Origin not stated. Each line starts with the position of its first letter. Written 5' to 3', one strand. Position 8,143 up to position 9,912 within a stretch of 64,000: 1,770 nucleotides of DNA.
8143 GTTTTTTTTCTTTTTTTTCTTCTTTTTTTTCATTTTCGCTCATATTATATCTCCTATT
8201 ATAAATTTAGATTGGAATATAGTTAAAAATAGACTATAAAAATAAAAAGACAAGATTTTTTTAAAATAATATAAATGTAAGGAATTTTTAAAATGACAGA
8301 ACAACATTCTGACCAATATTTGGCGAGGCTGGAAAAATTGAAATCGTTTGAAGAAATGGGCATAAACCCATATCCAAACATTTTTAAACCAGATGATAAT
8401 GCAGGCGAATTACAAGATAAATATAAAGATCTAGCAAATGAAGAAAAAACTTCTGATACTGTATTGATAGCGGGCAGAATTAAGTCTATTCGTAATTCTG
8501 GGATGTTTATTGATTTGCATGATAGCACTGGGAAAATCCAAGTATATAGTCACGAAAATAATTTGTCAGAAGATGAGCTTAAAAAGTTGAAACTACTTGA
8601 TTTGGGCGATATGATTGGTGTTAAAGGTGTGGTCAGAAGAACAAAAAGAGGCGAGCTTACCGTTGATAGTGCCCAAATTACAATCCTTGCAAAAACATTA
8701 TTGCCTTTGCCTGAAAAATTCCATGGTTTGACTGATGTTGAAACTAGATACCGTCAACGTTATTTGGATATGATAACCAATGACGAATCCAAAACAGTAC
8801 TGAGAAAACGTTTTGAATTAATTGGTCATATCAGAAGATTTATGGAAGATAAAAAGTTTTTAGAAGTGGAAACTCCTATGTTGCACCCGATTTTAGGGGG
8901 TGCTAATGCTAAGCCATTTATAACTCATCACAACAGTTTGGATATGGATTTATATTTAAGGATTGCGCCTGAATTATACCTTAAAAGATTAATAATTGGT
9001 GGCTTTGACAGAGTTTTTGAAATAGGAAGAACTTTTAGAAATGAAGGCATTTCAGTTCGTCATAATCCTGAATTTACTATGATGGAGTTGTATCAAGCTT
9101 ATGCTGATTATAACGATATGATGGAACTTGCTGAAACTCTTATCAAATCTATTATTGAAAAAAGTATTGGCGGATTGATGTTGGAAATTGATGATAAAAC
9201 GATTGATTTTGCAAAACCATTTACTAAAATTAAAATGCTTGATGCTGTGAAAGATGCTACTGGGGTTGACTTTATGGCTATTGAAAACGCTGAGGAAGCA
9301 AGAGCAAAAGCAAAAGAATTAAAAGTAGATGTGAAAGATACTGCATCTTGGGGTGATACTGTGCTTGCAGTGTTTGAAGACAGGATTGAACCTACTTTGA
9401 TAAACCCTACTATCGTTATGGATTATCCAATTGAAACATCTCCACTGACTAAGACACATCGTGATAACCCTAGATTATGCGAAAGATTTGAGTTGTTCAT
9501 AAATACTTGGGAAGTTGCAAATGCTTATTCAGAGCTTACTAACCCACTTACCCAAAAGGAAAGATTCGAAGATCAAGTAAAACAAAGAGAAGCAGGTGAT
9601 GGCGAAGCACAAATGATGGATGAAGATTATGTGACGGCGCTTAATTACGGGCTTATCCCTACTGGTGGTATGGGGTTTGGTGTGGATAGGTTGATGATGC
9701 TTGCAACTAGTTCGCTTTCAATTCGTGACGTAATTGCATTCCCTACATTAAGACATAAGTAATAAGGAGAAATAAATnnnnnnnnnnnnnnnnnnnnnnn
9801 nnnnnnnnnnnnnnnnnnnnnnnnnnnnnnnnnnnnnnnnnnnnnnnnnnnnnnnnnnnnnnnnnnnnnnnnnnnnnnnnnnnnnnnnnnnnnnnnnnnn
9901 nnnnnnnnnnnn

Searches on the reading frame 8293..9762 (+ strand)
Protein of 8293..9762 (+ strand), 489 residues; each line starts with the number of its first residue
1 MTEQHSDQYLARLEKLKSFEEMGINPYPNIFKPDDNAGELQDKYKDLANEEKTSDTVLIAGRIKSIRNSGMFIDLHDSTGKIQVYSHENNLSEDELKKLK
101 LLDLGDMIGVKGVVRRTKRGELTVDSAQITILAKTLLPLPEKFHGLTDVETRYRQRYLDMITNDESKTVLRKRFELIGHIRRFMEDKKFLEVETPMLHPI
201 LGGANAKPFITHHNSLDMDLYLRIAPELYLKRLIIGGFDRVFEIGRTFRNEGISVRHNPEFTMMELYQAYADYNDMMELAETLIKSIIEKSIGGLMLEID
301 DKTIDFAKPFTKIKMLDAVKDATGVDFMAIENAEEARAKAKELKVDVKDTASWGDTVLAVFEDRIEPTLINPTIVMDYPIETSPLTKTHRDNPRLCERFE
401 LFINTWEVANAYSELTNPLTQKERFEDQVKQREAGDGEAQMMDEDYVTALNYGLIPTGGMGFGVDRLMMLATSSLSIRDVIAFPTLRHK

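Call 19: search_protein_families(library=ncbifam, proteins=[window:8293-9762:+], max_evalue=1e-10)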
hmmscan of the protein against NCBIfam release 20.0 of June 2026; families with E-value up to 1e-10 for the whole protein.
window:8293-9762:+ (489 aa): 14 families
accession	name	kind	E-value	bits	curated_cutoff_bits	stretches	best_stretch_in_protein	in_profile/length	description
NF001756.1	PRK00484.1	subfamily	3e-203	675.9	468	1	7-488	2-487/488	lysine--tRNA ligase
TIGR00499.1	lysS_bact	equivalog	3.3e-192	639.5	427.6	1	6-488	3-494/496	lysine--tRNA ligase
NF002821.0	PRK02983.1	equivalog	1.8e-159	532.9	742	1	3-487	616-1099/1102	bifunctional lysylphosphatidylglycerol synthetase/lysine--tRNA ligase LysX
NF009101.0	PRK12445.1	subfamily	1e-149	499.3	1026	1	7-488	17-503/505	lysine--tRNA ligase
TIGR00462.1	genX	equivalog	3.4e-72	243.5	286.9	1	170-483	1-304/304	EF-P lysine aminoacylase EpmA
NF006828.0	PRK09350.1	equivalog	6.1e-60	203.2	264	1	166-485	12-322/325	elongation factor P--(R)-beta-lysine ligase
TIGR00459.1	aspS_bact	equivalog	5.9e-47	160.3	373.85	2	49-307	11-275/586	aspartate--tRNA ligase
NF003483.0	PRK05159.1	equivalog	1.2e-45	156.2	353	1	45-485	8-431/438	aspartate--tRNA(Asn) ligase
TIGR00458.1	aspS_nondisc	equivalog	5.7e-45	154.1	368.4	1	45-488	4-424/428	aspartate--tRNA(Asn) ligase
NF001750.0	PRK00476.1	equivalog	2.4e-44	151.6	443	1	46-297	10-270/590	aspartate--tRNA ligase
NF003037.0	PRK03932.1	equivalog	1.7e-38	132.7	414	1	45-487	7-446/451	asparagine--tRNA ligase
TIGR00457.1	asnS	equivalog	1.4e-32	113.2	342.6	1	50-486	12-449/455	asparagine--tRNA ligase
NF009460.0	PRK12820.1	equivalog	7e-26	90.5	1379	1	51-298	32-299/723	bifunctional aspartyl-tRNA synthetase/aspartyl/glutamyl-tRNA amidotransferase subunit C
NF005052.0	PRK06462.1-1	equivalog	1.7e-11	43.8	368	1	151-484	33-344/353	asparagine synthetase A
